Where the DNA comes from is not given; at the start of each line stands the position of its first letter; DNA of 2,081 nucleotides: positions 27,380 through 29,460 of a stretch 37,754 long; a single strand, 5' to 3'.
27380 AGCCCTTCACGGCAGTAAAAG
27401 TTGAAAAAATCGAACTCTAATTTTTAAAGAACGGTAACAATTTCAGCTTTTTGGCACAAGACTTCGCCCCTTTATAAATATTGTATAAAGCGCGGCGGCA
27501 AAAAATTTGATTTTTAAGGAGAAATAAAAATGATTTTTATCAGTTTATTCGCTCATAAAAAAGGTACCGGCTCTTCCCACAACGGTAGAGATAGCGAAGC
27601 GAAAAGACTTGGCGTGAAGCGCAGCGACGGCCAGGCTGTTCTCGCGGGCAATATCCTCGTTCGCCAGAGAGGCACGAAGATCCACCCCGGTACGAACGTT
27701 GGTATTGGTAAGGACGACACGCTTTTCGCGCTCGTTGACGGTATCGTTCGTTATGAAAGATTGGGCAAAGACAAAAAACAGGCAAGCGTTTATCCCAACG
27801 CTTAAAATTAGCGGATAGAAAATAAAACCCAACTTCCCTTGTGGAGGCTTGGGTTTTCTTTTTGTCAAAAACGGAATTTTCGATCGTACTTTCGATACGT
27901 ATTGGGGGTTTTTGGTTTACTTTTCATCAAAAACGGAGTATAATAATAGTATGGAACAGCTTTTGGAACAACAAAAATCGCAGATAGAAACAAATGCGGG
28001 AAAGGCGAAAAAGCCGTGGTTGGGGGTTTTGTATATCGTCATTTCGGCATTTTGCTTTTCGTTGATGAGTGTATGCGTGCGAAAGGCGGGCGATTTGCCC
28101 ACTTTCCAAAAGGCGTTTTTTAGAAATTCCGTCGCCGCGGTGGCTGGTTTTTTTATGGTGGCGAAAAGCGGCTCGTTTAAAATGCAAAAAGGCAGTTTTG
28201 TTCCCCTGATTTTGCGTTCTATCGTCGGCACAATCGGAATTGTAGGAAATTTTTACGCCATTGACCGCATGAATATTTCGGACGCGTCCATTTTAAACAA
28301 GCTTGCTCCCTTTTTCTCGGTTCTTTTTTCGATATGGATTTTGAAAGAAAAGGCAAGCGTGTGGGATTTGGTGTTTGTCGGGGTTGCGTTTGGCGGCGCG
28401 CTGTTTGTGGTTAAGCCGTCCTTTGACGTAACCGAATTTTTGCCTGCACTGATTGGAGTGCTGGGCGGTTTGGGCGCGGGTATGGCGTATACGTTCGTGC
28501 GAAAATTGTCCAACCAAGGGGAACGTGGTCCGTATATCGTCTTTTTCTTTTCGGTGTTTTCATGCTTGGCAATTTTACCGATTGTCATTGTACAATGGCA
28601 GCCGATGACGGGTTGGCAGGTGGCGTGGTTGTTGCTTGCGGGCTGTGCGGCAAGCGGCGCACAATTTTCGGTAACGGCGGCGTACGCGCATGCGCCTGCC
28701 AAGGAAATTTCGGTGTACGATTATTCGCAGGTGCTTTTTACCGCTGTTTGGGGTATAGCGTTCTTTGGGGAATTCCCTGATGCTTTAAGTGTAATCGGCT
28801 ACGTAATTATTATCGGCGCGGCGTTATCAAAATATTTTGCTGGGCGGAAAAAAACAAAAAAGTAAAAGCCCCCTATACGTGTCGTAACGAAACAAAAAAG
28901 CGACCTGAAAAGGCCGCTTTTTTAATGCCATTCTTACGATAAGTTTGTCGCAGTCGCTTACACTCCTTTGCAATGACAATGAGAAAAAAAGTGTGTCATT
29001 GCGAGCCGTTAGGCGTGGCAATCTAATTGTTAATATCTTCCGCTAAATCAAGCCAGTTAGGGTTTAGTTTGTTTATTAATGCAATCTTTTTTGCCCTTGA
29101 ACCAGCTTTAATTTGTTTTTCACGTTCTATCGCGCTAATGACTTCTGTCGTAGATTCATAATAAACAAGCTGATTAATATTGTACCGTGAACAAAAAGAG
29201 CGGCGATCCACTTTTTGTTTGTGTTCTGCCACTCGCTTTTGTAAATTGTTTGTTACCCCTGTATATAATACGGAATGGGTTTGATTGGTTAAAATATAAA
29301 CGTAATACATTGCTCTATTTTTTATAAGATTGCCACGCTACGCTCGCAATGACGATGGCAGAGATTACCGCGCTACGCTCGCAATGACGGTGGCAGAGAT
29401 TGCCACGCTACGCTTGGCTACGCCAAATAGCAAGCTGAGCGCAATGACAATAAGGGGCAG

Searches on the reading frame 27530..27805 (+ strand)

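Call 12: search_protein_families(library=pfam, proteins=[window:27530-27805:+])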
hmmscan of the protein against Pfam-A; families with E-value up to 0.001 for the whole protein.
window:27530-27805:+ (91 aa): 1 family
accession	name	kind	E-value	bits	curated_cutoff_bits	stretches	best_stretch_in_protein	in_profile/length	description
PF01016.24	Ribosomal_L27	-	4.8e-38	129.5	20.5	1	8-86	1-78/79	Ribosomal L27 protein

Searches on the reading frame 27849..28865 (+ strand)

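Call 12: search_protein_families(library=pfam, proteins=[window:27849-28865:+])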
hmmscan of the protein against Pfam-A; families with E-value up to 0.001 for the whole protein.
window:27849-28865:+ (338 aa): 2 families
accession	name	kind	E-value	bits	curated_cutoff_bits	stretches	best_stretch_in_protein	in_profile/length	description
PF00892.27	EamA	-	2.7e-27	96.1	28.2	2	58-188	2-134/135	EamA-like transporter family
PF03151.22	TPT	-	2.8e-06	27.3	30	1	109-251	57-201/291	Triose-phosphate Transporter family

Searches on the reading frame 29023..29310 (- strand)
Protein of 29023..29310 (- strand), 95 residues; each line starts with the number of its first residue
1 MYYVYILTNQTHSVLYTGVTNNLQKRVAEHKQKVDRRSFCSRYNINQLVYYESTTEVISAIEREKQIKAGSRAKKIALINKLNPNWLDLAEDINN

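Call 12: search_protein_families(library=pfam, proteins=[window:29023-29310:-])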
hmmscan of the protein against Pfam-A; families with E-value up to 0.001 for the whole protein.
window:29023-29310:- (95 aa): 1 family
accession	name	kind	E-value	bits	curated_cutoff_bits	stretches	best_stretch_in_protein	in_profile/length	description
PF01541.30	GIY-YIG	-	3.2e-15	56.6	22.6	1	1-75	1-76/78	GIY-YIG catalytic domain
